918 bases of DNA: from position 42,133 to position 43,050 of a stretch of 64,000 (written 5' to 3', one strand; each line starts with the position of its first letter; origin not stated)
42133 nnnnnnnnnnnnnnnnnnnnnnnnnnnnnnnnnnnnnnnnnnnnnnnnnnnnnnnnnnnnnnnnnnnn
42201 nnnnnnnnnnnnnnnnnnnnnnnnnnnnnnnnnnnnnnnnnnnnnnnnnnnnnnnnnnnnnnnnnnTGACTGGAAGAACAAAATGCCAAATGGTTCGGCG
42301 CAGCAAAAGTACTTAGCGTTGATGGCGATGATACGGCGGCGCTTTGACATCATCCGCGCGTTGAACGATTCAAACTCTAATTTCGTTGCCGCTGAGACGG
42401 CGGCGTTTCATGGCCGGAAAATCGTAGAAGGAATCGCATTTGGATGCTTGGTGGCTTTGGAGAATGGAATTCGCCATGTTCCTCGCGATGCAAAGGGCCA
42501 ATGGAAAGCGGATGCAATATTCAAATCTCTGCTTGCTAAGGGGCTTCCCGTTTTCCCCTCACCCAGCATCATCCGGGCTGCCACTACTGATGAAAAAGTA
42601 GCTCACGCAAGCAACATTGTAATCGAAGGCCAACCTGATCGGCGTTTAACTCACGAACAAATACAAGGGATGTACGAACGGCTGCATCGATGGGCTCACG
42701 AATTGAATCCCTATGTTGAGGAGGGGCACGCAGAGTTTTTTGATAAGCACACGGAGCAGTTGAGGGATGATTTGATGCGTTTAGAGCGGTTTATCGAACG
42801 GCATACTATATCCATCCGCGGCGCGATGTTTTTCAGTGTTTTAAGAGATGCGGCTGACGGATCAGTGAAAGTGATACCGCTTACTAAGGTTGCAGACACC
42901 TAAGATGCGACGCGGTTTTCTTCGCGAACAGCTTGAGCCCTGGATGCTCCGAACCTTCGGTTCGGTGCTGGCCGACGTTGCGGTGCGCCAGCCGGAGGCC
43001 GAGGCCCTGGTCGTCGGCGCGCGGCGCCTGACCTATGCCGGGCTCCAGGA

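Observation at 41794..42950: Low-GC two-gene islet (trypco2-like plus alpha-helical HEPN-like protein) inserted flush against an acyl-CoA synthetase start codon: candidate uncharacterised conflict/defence module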

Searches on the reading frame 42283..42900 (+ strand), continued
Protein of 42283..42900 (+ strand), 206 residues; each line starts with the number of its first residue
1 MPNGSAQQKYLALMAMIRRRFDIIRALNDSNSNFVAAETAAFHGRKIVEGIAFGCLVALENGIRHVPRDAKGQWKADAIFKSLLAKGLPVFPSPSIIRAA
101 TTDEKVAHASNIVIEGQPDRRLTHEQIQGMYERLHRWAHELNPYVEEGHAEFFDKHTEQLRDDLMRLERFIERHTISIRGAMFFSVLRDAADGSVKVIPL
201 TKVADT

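Call 69: search_protein_families(library=pfam, proteins=[L007:8678-9253:+, L007:9361-9753:+, L015:7565-7888:+, L015:8701-10155:+, L012:93-476:+, L012:1375-2328:+, L001:7507-7917:+, L008:475-876:+, L020:7059-7688:+, L011:9570-10484:+], max_evalue=0.01)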
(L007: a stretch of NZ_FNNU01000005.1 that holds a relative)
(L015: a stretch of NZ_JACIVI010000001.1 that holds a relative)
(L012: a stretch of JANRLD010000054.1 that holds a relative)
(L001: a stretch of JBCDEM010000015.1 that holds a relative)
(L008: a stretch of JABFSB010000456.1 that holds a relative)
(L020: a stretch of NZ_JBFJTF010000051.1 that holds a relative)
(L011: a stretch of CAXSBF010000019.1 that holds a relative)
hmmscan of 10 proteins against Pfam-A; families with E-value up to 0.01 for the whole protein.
L007:8678-9253:+ (192 aa): 0 families

L007:9361-9753:+ (131 aa): 0 families

L015:7565-7888:+ (108 aa): 0 families

L015:8701-10155:+ (485 aa): 5 families
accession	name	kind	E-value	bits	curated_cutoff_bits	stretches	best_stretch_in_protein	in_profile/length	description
PF13175.12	AAA_15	-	1.4e-18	68.1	32.1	2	213-282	295-372/374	AAA ATPase domain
PF13304.12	AAA_21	-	3.3e-15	57.4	27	1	216-284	235-303/304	AAA domain, putative AbiEii toxin, Type IV TA system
PF13476.12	AAA_23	-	4.5e-07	31.1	27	1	27-61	1-35/201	AAA domain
PF11398.14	DUF2813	-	6.9e-05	22.8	21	0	25-61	3-38/372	Protein of unknown function (DUF2813)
PF02463.25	SMC_N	-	0.00029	20.8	40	1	25-61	2-40/220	RecF/RecN/SMC N terminal domain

L012:93-476:+ (128 aa): 0 families

L012:1375-2328:+ (318 aa): 5 families
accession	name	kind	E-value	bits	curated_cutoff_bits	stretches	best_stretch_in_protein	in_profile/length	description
PF07859.19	Abhydrolase_3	-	7.4e-62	209.3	25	1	84-291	1-208/210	alpha/beta hydrolase fold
PF20434.5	BD-FAE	-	2.7e-24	86.3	26.8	1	69-178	1-112/215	BD-FAE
PF00135.34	COesterase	-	4.2e-14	52.8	27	1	68-180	87-209/515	Carboxylesterase family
PF05448.18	AXE1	-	0.00054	19.3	21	0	150-186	172-208/321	Acetyl xylan esterase (AXE1)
PF00326.27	Peptidase_S9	-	0.0048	16.8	22.6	0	144-175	54-85/213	Prolyl oligopeptidase family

L001:7507-7917:+ (137 aa): 0 families

L008:475-876:+ (134 aa): 2 families
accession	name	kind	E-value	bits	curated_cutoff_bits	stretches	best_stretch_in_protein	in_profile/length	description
PF01555.25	N6_N4_Mtase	-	6.3e-07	30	26.7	1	22-126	1-55/221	DNA methylase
PF03602.21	Cons_hypoth95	-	0.0024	18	24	1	8-40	99-132/182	Conserved hypothetical protein 95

L020:7059-7688:+ (210 aa): 1 family
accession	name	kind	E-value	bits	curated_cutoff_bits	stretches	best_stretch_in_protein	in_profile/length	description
PF19865.4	DUF6338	-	2.9e-14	53.6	26.5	1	10-198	10-201/205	Family of unknown function (DUF6338)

L011:9570-10484:+ (305 aa): 4 families
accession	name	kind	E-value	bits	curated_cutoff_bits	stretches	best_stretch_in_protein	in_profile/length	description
PF00589.27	Phage_integrase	-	5.3e-51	173.3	27.1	1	110-279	2-171/172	Phage integrase family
PF02899.23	Phage_int_SAM_1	-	9.2e-17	61.5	22.3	1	6-84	1-79/83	Phage integrase, N-terminal SAM-like domain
PF13495.12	Phage_int_SAM_4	-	0.00027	21.7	27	1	10-82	6-76/85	Phage integrase, N-terminal SAM-like domain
PF13102.12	Phage_int_SAM_5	-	0.00064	20.5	22.3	0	10-94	10-92/98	Phage integrase SAM-like domain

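Call 70: search_protein_families(library=phrogs, proteins=[L077:2228-3571:-, L077:3574-4140:-, L077:4567-5427:-, L077:6632-9178:-, L077:9899-10849:-, L077:11317-12330:-, L077:5983-6615:+], max_evalue=0.00001)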
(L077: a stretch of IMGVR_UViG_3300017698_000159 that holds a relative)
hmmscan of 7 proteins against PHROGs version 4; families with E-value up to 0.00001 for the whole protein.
L077:2228-3571:- (447 aa): 0 families

L077:3574-4140:- (188 aa): 0 families

L077:4567-5427:- (286 aa): 2 families
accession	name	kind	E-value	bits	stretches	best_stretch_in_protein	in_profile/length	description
phrog_1419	-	tail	7e-11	42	1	56-253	101-305/793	tail protein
phrog_3279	-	tail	9.2e-06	26.4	0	121-254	114-255/396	tail fiber protein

L077:6632-9178:- (848 aa): 21 families
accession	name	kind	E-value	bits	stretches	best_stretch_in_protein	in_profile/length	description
phrog_8462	-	tail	3.5e-44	152.6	1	9-277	3-258/672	tail length tape measure protein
phrog_9483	-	tail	2.3e-41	143.1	1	72-283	51-260/657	tail length tape measure protein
phrog_13338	-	unknown function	5.8e-34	118.5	1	32-276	10-250/903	-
phrog_8125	-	tail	2.5e-32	113.7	1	59-272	68-276/578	tail length tape measure protein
phrog_1716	-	tail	1.2e-25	91.2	1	109-848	223-943/943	tail length tape measure protein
phrog_2854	-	tail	2.4e-22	80.5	1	38-569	38-519/855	tail length tape measure protein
phrog_24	-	tail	7.8e-21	74.9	1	345-773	602-968/1151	tail length tape measure protein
phrog_10574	-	tail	2e-19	70.8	1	32-558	18-475/640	tail length tape measure protein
phrog_9388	-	unknown function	5.3e-18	66.1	1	68-274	39-238/615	-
phrog_339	-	tail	1.4e-17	64.2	1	44-774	419-1027/1123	tail length tape measure protein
phrog_3981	-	tail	1.5e-15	58.3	1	27-277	14-255/584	tail length tape measure protein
phrog_9570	-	tail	2.4e-15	57.5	1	34-277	42-287/689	tail length tape measure protein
phrog_20862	-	unknown function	9.5e-15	54.8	1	599-776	501-664/698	-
phrog_2276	-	tail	1.1e-12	48.5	1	19-271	51-284/673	tail length tape measure protein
phrog_1768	-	lysis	4.2e-10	38.9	1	595-776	1334-1513/1577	endolysin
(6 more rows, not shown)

L077:9899-10849:- (316 aa): 1 family
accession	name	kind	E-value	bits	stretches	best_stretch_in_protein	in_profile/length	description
phrog_290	-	tail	2.4e-50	173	1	1-310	11-333/411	minor tail protein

L077:11317-12330:- (337 aa): 1 family
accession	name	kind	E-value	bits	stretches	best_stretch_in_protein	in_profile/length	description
phrog_6367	-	unknown function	3.8e-53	181.6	1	122-334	1-214/217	-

L077:5983-6615:+ (211 aa): 1 family
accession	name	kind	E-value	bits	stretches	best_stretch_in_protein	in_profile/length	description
phrog_13799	-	unknown function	2.3e-16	60.9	1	9-184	5-169/198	-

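Call 86: search_protein_families(library=padloc, proteins=[L076:3169-3759:+, L077:5983-6615:+, L007:8678-9253:+, L015:8701-10155:+, L015:7565-7888:+, L012:93-476:+, L020:7059-7688:+, L005:7598-7996:+], max_evalue=0.01)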
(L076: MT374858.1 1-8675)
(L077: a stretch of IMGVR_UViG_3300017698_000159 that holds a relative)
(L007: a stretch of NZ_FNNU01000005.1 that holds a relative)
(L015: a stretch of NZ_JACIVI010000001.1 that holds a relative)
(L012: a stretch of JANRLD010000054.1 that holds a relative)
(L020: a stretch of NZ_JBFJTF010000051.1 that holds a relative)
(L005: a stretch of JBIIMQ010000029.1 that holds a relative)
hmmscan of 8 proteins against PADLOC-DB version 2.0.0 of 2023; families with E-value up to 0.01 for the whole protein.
L076:3169-3759:+ (197 aa): 0 families

L077:5983-6615:+ (211 aa): 0 families

L007:8678-9253:+ (192 aa): 0 families

L015:8701-10155:+ (485 aa): 104 families (the best 25 are shown)
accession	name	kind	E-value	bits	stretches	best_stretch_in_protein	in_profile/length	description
PDLC04149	HEC-04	-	1.5e-46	157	1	17-413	19-406/494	-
PDLC02979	AriA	-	9.3e-20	69.7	2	214-283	295-372/373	-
PDLC02914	ATPase-Toprim_I-B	-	5.2e-17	60.2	1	240-366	204-329/443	-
PDLC03878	NsnB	-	5.7e-16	57.2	2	203-287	200-284/345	-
PDLC02980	AriA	-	2.9e-14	51.7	1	216-284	235-303/304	-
PDLC04176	HEC-01A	-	4.4e-13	47.3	2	229-290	267-327/371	-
PDLC04135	mad3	-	5e-13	47.3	2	26-62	3-39/374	mads_3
PDLC04179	HEC-01A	-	1.1e-12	45.9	1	225-302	346-423/459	-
PDLC00091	GajA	-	1.3e-12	45.4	1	235-303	293-361/627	AAA ATPase domain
PDLC00083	GajA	-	1.7e-12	44.5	2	241-299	296-354/639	AAA ATPase domain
PDLC04178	HEC-01A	-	2.7e-12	44.5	2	236-292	285-339/399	-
PDLC04175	HEC-01A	-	6.6e-12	43.1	2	214-297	244-325/363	-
PDLC04182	HEC-01A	-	1.2e-11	42.3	1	228-304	295-371/406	-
PDLC02358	Old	-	1.3e-11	42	1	235-317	281-363/578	Old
PDLC02981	AriAB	-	1.8e-10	38.2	2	199-291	288-384/694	-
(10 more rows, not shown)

L015:7565-7888:+ (108 aa): 0 families

L012:93-476:+ (128 aa): 0 families

L020:7059-7688:+ (210 aa): 0 families

L005:7598-7996:+ (133 aa): 0 families

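Call 89: find_encoding_contigs(protein=P0015, flank=5000, max_places=3)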
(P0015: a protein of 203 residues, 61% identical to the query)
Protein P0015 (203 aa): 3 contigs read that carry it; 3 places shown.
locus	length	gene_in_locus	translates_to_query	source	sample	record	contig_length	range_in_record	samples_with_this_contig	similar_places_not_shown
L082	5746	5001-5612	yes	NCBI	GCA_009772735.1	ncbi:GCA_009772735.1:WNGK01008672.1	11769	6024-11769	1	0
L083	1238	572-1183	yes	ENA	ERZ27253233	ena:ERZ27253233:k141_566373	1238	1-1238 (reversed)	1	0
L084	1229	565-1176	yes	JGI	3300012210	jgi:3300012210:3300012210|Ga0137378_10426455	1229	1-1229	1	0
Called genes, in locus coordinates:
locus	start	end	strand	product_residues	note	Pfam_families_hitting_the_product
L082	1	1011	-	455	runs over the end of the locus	PF05598:DUF772, PF01609:DDE_Tnp_1, PF13751:DDE_Tnp_1_6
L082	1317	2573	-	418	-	PF25919:BSH_CusB (faint), PF00364:Biotin_lipoyl (faint)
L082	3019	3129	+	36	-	PF00589:Phage_integrase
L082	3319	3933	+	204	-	-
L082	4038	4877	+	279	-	-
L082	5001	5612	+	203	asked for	-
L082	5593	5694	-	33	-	-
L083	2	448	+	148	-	?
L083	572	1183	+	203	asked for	-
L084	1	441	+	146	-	?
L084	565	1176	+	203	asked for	-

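Call 94: fold_search(model_id=the predicted structure, library=viral)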
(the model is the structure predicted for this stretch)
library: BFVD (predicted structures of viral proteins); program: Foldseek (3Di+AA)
matches with E <= 10: 291; with E <= 0.001: 0
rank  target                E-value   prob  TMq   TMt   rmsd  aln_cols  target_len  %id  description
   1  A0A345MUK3            1.3e-01  0.08  0.10  0.09  24.0       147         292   14  (no name in the UniProt tables at hand)
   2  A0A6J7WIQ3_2          2.2e-01  0.28  0.22  0.06  20.2       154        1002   15  Large polyvalent protein associated domain-containing protein [uncultured Caudovirales phage]
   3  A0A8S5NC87            2.7e-01  0.57  0.36  0.37  13.5       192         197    8  Uncharacterized protein [Siphoviridae sp. ctwWa4]
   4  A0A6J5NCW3            3.5e-01  0.06  0.11  0.15  16.6       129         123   16  Uncharacterized protein [uncultured Caudovirales phage]
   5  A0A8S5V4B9            3.7e-01  0.35  0.23  0.32  17.6       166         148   11  Nucleoporin [Siphoviridae sp. ctNHg2]
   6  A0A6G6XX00            4.1e-01  0.15  0.19  0.23  14.5       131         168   15  (no name in the UniProt tables at hand)
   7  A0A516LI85            4.1e-01  0.10  0.23  0.07  28.0       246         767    6  (no name in the UniProt tables at hand)
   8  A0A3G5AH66            6.3e-01  0.13  0.21  0.18  20.9       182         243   11  Uncharacterized protein [Sylvanvirus sp.]
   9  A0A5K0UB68            6.3e-01  0.09  0.20  0.18  17.5       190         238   13  t-SNARE coiled-coil homology domain-containing protein [Yasminevirus sp. GU-2018]
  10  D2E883                8.7e-01  0.05  0.15  0.17  16.1       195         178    8  (no name in the UniProt tables at hand)
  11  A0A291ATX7            8.7e-01  0.04  0.15  0.08  30.9       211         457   13  Uncharacterized protein [Pandoravirus dulcis]
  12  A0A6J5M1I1            9.6e-01  0.07  0.17  0.07  18.7       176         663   16  Cell wall hydrolase, SleB [uncultured Caudovirales phage]
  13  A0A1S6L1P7            1.0e+00  0.11  0.21  0.26  17.5       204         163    9  (no name in the UniProt tables at hand)
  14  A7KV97                1.0e+00  0.05  0.13  0.16  17.8       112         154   13  (no name in the UniProt tables at hand)
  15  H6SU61                1.1e+00  0.23  0.27  0.39  11.6       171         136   11  DUF1216 domain-containing protein [Campylobacter virus IBB35]
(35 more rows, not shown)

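Call 97: get_annotated_region(hit=H11, flank=4000)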
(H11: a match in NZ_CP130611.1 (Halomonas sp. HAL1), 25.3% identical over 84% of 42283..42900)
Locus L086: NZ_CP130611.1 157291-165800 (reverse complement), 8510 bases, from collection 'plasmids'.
description: Halomonas sp. HAL1 plasmid pHAL1, complete sequence
organism: Halomonas sp. HAL1 (NCBI taxid 550984)
taxonomy: Bacteria; Pseudomonadota; Gammaproteobacteria; Oceanospirillales; Halomonadaceae; Halomonas; Halomonas sp. HAL1
host: -; source: Cell culture,soil; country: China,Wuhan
typing (MOB-suite, as given by PLSDB): non-mobilizable; replicon rep_cluster_924
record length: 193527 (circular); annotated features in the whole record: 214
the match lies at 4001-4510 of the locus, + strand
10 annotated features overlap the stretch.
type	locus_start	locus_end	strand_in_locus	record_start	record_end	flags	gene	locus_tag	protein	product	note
CDS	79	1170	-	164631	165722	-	-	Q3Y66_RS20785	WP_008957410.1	toprim domain-containing protein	-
CDS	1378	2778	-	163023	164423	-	-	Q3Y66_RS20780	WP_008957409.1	DNA cytosine methyltransferase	-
CDS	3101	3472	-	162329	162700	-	-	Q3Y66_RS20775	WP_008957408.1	hypothetical protein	-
CDS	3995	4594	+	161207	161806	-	-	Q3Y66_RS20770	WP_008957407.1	hypothetical protein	-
CDS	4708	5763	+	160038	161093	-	-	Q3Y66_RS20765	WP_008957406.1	hypothetical protein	-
CDS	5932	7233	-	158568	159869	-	-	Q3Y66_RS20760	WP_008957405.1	ISL3 family transposase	-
CDS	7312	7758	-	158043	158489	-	merR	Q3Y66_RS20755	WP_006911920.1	Hg(II)-responsive transcriptional regulator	-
CDS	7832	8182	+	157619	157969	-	merT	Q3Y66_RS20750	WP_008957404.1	mercuric ion transporter MerT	-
CDS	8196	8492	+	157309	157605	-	merP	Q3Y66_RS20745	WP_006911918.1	mercury resistance system periplasmic binding protein MerP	-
CDS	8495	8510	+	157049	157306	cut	merF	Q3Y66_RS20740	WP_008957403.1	mercury resistance system transport protein MerF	-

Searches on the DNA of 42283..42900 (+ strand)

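Call 60: search_dna_similar(query=L076:3169-3762:+, collection=ecoli_genomes, mode=distant, max_rows=8)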
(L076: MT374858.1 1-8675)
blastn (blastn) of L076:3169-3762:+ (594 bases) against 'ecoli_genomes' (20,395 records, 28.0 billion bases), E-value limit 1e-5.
Records with a match: 28; places in all: 30; records where one place covers at least 80% of the query: 27.
Genomes with a match: 28 of 5426; with a place that covers at least 80% of the query: 27. Places per genome that has any: lowest 1, median 1, highest 2. On chromosomes: 30 places; on plasmids: 0.
Best place of each record, by identity: >=99% 21; 60-80% 7.
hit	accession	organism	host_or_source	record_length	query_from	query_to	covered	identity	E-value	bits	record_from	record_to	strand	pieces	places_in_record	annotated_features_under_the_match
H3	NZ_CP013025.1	Escherichia coli strain 2009C-3133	Homo sapiens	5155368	1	594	100%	100.0%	0e+0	1072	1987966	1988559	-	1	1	hypothetical protein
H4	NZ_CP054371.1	Escherichia coli strain SCU-316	Homo sapiens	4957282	1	594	100%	100.0%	0e+0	1072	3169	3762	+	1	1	hypothetical protein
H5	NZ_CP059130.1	Escherichia coli strain Ec55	Homo sapiens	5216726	1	594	100%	100.0%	0e+0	1072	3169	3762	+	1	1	hypothetical protein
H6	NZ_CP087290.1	Escherichia coli strain APEC 102026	chicken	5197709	1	594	100%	100.0%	0e+0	1072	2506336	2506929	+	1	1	hypothetical protein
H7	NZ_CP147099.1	Escherichia coli strain KOr024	river water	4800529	1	594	100%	100.0%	0e+0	1072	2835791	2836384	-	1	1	hypothetical protein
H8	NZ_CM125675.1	Escherichia coli strain 2020N21-246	Homo sapiens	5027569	1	594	100%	100.0%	0e+0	1072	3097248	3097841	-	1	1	hypothetical protein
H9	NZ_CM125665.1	Escherichia coli strain 2020N21-246-1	not applicable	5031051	1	594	100%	100.0%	0e+0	1072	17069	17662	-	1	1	hypothetical protein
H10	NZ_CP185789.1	Escherichia coli strain M15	Homo sapiens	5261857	1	594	100%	100.0%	0e+0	1072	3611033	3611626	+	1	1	hypothetical protein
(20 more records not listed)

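Call 62: get_annotated_region(hit=H6, flank=4000)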
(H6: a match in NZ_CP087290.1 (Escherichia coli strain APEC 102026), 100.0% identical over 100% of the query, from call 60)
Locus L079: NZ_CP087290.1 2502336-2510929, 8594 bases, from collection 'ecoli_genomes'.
description: Escherichia coli strain APEC 102026 chromosome, complete genome
organism: Escherichia coli strain APEC 102026 (NCBI taxid 562)
replicon: chromosome; assembly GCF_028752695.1
host: chicken; source: Tissue; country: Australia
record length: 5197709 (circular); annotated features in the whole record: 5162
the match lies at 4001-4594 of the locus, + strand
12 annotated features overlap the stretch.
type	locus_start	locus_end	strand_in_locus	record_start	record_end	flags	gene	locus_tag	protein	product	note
CDS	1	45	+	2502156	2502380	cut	-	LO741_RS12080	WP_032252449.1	DUF2732 family protein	-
CDS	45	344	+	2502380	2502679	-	-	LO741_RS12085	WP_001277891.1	DUF5405 family protein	-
CDS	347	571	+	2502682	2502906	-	-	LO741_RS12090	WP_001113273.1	TraR/DksA family transcriptional regulator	-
CDS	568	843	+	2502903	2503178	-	-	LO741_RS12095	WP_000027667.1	DUF5405 family protein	-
CDS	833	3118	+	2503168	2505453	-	-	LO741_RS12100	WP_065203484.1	replication endonuclease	-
CDS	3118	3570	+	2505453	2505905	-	-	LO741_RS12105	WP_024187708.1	DUF3850 domain-containing protein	-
CDS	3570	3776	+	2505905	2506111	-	-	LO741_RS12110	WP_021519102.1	hypothetical protein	-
CDS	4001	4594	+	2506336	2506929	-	-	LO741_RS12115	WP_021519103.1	hypothetical protein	-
CDS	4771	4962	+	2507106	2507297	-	-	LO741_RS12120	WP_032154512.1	hypothetical protein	-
CDS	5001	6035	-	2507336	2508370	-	-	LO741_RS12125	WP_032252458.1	phage portal protein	-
CDS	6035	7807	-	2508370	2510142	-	-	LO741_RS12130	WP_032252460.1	terminase ATPase subunit family protein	-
CDS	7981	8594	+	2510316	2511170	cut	-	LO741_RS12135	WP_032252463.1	GPO family capsid scaffolding protein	-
